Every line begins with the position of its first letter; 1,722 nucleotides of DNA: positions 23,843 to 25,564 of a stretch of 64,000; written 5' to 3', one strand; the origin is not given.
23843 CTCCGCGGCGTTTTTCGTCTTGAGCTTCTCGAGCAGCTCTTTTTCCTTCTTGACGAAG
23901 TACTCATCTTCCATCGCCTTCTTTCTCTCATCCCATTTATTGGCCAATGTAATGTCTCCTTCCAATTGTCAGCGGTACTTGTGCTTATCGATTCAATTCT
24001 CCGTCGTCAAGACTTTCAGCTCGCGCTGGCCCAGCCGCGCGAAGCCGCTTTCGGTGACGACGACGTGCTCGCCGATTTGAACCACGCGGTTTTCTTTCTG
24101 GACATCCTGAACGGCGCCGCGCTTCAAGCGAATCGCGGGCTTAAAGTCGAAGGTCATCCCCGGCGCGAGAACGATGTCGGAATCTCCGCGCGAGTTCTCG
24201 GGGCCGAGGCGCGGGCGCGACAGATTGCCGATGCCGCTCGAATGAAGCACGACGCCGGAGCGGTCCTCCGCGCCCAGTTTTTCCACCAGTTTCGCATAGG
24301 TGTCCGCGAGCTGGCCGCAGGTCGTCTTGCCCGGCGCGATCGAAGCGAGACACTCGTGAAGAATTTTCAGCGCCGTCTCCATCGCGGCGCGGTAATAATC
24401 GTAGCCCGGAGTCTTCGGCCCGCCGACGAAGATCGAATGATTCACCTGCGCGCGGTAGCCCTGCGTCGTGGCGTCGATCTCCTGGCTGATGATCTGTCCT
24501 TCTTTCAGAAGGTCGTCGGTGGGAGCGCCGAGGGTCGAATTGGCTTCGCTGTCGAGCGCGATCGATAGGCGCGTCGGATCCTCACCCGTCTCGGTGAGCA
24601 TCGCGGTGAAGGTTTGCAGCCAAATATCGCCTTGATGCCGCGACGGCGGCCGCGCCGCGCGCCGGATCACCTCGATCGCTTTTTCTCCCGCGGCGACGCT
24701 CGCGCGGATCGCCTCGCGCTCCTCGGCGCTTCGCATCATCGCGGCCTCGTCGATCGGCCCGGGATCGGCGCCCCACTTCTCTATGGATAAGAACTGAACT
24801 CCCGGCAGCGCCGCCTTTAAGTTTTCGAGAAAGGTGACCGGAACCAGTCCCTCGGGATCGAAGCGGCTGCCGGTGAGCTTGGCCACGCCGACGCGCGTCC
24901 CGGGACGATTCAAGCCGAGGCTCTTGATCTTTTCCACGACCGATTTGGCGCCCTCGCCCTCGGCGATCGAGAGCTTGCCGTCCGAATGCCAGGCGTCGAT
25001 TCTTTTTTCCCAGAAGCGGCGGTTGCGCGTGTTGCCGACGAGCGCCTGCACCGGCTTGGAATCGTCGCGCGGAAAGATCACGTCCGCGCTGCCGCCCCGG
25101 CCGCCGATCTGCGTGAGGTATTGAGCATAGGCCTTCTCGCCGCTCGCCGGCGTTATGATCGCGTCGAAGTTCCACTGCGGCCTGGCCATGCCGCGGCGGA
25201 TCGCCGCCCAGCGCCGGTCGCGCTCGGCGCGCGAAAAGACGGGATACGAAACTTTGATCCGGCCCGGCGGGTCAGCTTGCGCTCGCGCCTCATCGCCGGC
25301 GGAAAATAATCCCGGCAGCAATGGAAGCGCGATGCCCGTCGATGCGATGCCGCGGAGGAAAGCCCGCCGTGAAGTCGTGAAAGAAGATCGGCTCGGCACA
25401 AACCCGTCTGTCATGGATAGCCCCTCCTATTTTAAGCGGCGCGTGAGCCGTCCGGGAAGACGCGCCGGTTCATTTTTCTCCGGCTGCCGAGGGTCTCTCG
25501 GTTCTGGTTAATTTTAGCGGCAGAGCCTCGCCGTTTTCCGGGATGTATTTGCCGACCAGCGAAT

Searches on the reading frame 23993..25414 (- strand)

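Call 84: search_protein_families(library=pfam, proteins=[window:23993-25414:-], max_evalue=0.00001)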
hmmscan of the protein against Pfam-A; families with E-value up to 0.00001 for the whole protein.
window:23993-25414:- (473 aa): 1 family
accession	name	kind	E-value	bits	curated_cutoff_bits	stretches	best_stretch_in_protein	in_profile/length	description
PF00557.29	Peptidase_M24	-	2e-16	60.9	23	1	233-455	4-208/208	Metallopeptidase family M24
